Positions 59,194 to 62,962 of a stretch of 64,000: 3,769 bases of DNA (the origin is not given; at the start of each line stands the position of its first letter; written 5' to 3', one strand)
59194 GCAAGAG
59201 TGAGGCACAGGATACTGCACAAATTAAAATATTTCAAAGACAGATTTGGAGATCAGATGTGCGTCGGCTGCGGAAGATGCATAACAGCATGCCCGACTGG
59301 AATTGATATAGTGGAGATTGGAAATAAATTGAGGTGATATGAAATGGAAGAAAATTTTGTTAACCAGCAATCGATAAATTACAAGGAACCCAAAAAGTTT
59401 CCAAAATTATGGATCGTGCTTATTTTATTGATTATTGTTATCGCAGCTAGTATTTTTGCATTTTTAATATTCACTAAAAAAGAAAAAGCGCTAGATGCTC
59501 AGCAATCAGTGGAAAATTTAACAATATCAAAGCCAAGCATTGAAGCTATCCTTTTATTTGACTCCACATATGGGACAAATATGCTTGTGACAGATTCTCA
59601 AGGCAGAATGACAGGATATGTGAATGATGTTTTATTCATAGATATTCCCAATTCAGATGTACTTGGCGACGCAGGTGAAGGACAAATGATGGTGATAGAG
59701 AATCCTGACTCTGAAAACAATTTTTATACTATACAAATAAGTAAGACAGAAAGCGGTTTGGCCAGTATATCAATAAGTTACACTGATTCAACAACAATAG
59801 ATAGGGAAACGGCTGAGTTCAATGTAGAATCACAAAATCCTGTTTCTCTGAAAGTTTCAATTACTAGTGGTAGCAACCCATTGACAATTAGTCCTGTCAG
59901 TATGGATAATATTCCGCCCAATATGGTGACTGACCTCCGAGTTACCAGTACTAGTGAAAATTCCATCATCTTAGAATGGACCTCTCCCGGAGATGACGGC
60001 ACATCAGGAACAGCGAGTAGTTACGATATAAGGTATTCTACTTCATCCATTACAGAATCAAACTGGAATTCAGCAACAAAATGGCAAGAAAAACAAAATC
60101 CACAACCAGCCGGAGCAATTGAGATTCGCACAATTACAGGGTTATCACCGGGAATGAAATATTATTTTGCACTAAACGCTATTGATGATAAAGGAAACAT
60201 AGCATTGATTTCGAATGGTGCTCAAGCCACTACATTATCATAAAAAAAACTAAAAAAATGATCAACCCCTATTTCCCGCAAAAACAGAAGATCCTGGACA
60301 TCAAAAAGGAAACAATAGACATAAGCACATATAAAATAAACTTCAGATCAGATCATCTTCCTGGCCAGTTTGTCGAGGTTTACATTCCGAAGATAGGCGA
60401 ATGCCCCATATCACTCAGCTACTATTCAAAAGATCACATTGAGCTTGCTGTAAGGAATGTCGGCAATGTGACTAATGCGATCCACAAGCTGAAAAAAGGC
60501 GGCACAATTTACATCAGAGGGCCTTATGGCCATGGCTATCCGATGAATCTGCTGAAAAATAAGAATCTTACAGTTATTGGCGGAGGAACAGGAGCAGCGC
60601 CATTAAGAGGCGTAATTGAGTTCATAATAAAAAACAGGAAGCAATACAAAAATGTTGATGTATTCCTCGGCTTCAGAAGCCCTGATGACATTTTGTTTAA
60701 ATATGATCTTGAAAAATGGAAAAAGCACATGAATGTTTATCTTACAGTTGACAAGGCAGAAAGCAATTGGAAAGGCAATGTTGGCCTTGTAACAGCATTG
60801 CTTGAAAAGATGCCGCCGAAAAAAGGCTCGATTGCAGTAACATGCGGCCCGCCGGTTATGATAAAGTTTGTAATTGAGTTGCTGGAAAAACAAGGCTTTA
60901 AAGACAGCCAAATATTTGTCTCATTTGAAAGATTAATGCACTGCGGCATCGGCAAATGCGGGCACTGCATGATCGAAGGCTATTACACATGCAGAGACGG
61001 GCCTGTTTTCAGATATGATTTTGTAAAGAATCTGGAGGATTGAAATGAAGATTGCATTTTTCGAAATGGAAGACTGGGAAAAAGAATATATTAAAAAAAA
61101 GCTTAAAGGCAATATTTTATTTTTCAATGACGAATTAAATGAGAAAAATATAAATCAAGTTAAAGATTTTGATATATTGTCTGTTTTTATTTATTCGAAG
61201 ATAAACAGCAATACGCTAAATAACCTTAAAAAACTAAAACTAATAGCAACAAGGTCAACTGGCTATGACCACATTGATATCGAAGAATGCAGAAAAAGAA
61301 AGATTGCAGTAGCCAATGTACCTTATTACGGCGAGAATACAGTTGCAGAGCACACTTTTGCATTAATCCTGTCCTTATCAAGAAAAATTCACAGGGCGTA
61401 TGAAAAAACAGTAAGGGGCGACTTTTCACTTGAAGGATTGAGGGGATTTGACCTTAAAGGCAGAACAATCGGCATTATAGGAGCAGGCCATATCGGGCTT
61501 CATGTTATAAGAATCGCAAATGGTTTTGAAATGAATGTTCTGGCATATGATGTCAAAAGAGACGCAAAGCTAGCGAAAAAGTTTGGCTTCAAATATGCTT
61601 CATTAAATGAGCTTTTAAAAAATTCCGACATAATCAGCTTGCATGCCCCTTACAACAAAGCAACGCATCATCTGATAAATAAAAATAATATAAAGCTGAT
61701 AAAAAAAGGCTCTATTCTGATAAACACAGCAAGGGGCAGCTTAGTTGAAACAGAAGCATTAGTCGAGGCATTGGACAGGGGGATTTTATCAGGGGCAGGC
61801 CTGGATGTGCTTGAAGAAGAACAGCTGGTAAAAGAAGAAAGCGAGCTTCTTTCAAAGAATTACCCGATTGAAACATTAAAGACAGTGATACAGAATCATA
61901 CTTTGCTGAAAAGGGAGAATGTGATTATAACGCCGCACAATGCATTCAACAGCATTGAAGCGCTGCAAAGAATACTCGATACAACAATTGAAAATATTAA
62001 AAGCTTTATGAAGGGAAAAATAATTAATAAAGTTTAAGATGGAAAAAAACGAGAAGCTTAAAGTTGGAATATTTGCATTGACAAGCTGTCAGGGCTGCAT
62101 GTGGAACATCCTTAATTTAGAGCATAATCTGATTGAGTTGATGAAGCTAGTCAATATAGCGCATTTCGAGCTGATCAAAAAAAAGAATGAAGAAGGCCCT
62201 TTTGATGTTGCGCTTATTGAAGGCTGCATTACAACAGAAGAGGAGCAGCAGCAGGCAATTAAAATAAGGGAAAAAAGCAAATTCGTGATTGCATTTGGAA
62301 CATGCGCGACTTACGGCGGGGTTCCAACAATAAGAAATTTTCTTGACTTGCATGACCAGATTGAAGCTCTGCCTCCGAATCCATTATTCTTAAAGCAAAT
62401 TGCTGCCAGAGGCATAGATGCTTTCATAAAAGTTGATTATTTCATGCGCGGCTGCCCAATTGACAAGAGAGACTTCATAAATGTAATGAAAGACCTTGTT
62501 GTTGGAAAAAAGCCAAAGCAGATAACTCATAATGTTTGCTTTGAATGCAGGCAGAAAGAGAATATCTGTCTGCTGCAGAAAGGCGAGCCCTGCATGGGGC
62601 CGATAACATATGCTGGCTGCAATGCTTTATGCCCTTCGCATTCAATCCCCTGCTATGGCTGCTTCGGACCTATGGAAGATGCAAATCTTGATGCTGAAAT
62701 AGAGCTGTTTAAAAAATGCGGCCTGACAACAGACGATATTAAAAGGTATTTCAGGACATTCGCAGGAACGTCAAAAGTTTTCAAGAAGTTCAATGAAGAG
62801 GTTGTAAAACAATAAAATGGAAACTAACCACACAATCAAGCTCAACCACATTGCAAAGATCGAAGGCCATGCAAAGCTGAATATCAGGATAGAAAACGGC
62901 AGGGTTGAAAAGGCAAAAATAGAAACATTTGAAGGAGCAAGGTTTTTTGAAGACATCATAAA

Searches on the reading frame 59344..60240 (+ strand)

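Call 20: search_protein_families(library=ncbifam, proteins=[window:59344-60240:+], max_evalue=0.00001)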
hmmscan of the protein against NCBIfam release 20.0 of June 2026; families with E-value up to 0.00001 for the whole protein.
window:59344-60240:+ (299 aa): 1 family
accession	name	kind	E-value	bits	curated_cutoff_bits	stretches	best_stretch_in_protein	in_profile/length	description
TIGR00868.1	hCaCC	subfamily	1.1e-07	30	900.85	1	161-294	728-863/863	calcium-activated chloride channel protein 1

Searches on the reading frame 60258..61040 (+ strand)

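Call 20: search_protein_families(library=ncbifam, proteins=[window:60258-61040:+], max_evalue=0.00001)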
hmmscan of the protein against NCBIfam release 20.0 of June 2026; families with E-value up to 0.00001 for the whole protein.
window:60258-61040:+ (261 aa): 22 families
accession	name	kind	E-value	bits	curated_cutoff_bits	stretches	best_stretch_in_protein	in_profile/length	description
TIGR02911.1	sulfite_red_B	equivalog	1.3e-87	293.3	288.6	1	4-261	2-261/261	anaerobic sulfite reductase subunit AsrB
NF006220.0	PRK08345.1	subfamily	3e-60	204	395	1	3-253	6-284/294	cytochrome-c3 hydrogenase subunit gamma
NF000796.0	PRK00054.1-1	equivalog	4.6e-55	186.6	224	1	7-255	3-234/254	dihydroorotate dehydrogenase electron transfer subunit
NF040835.1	sulfhyd_HydG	equivalog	1.2e-50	172.4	650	1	32-253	49-281/292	NADPH-dependent hydrogenase/sulfhydrogenase 1 subunit gamma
NF040830.1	sulfhyd_ShyC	equivalog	7.1e-48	163.2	600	1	3-253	2-278/288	NAD(P)-dependent hydrogenase/sulfhydrogenase 2 subunit gamma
NF000798.0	PRK00054.1-3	equivalog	2.9e-34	118.8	219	1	9-252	7-238/244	dihydroorotate dehydrogenase electron transfer subunit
NF004862.0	PRK06222.1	subfamily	1.8e-26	93.3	220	1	19-252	16-244/281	sulfide/dihydroorotate dehydrogenase-like FAD/NAD-binding protein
NF000799.0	PRK00054.1-4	equivalog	3.2e-25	88.7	314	1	33-254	33-254/258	dihydroorotate dehydrogenase electron transfer subunit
NF000797.0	PRK00054.1-2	equivalog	6.3e-23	81.4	270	1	34-252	43-261/267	dihydroorotate dehydrogenase electron transfer subunit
NF009414.0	PRK12778.1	equivalog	1e-22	80.2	1103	1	32-256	27-248/752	bifunctional dihydroorotate dehydrogenase B NAD binding subunit/NADPH-dependent glutamate synthase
NF040810.1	BenC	equivalog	2.2e-17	63.2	430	1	27-220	128-326/333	benzoate 1,2-dioxygenase electron transfer component BenC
TIGR01941.1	nqrF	equivalog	1.6e-16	60.2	295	1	68-221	239-400/405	NADH:ubiquinone reductase (Na(+)-transporting) subunit F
NF045803.1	MethMoxFADbindMmoC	equivalog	1.3e-15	57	500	1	31-221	138-337/343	aromatic/alkene monooxygenase hydroxylase FAD-binding subunit MmoC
NF004470.0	PRK05802.1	equivalog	7.8e-14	51.4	313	1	35-239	98-303/330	sulfide/dihydroorotate dehydrogenase-like FAD/NAD-binding protein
NF008822.0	PRK11872.1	equivalog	2.9e-13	49.5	402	1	29-221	133-332/341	anthranilate 1,2-dioxygenase electron transfer component AntC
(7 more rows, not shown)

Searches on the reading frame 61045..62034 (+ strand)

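Call 20: search_protein_families(library=ncbifam, proteins=[window:61045-62034:+], max_evalue=0.00001)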
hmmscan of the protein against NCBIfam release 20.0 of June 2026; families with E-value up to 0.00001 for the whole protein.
window:61045-62034:+ (330 aa): 21 families
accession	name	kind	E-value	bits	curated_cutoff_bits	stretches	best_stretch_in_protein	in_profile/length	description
NF009714.1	PRK13243.1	equivalog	2.1e-68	231.1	455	1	32-326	36-317/332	glyoxylate reductase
NF000492.1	vanH_gen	exception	1.2e-64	218.3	540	1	27-321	28-310/312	D-lactate dehydrogenase VanH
TIGR01327.1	PGDH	equivalog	1.1e-63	215.8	454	1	31-328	30-307/525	phosphoglycerate dehydrogenase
NF005069.0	PRK06487.1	equivalog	3.6e-59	200.4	448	1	27-330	34-319/320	2-hydroxyacid dehydrogenase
NF006263.0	PRK08410.1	equivalog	1.5e-58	198.7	389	1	21-325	22-310/311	D-2-hydroxyacid dehydrogenase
NF006374.0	PRK08605.1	subfamily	5.9e-57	193.2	356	1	1-316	2-316/332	D-lactate dehydrogenase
NF000371.1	vanH_Agroup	exception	2.5e-53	181.3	700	1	28-322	34-316/322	VanH-A/VanH-Pt family D-lactate dehydrogenase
NF009127.0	PRK12480.1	equivalog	1.3e-51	175.6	579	1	2-318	3-316/330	D-lactate dehydrogenase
NF005387.0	PRK06932.1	equivalog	5.4e-51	173.4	492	1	27-323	30-311/314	2-hydroxyacid dehydrogenase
NF008759.0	PRK11790.1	equivalog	1.1e-50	172.6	404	1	22-322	34-317/410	phosphoglycerate dehydrogenase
NF000112.1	vanH-Amyco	exception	1.2e-49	169.4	625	1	29-326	59-344/348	VanH-AOV family D-lactate dehydrogenase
NF000128.1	vanH-Sc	exception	6.4e-48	163.6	650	1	35-321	56-330/337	D-lactate dehydrogenase VanH-Sc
NF000151.1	vanH-Ac1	exception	1.6e-47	162.5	750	1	56-325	93-351/351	D-lactate dehydrogenase VanH-Ac1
NF000004.1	vanH-D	exception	9.5e-47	159.7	550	1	27-322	34-317/323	D-lactate dehydrogenase VanH-D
NF005750.0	PRK07574.1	equivalog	1.4e-46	159.3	329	1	15-255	63-310/386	NAD-dependent formate dehydrogenase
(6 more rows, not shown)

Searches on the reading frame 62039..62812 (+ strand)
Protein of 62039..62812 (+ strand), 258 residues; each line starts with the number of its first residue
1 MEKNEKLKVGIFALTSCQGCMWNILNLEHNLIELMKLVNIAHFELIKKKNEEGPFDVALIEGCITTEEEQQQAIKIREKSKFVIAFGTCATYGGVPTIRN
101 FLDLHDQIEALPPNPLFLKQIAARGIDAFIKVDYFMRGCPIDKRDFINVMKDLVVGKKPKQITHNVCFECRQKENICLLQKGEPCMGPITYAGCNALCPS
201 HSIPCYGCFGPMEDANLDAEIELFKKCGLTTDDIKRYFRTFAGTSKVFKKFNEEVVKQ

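Call 20: search_protein_families(library=ncbifam, proteins=[window:62039-62812:+], max_evalue=0.00001)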
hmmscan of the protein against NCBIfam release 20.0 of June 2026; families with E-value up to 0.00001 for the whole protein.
window:62039-62812:+ (258 aa): 4 families
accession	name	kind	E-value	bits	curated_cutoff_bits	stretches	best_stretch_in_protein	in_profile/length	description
NF040836.1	sulfhyd_HydD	equivalog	2.8e-57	193.9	500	1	4-256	3-259/261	NADPH-dependent hydrogenase/sulfhydrogenase 1 subunit delta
NF040831.1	sulfhyd_ShyD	equivalog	3.9e-52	177.2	460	1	7-242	1-238/240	NAD(P)-dependent hydrogenase/sulfhydrogenase 2 subunit delta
NF045875.1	F420_non_VhuG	exception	2.8e-36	125.2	450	2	5-176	3-187/286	F420-non-reducing hydrogenase subunit VhuG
TIGR03294.1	FrhG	equivalog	4.6e-11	42.9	245.5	1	7-156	2-143/228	coenzyme F420 hydrogenase subunit gamma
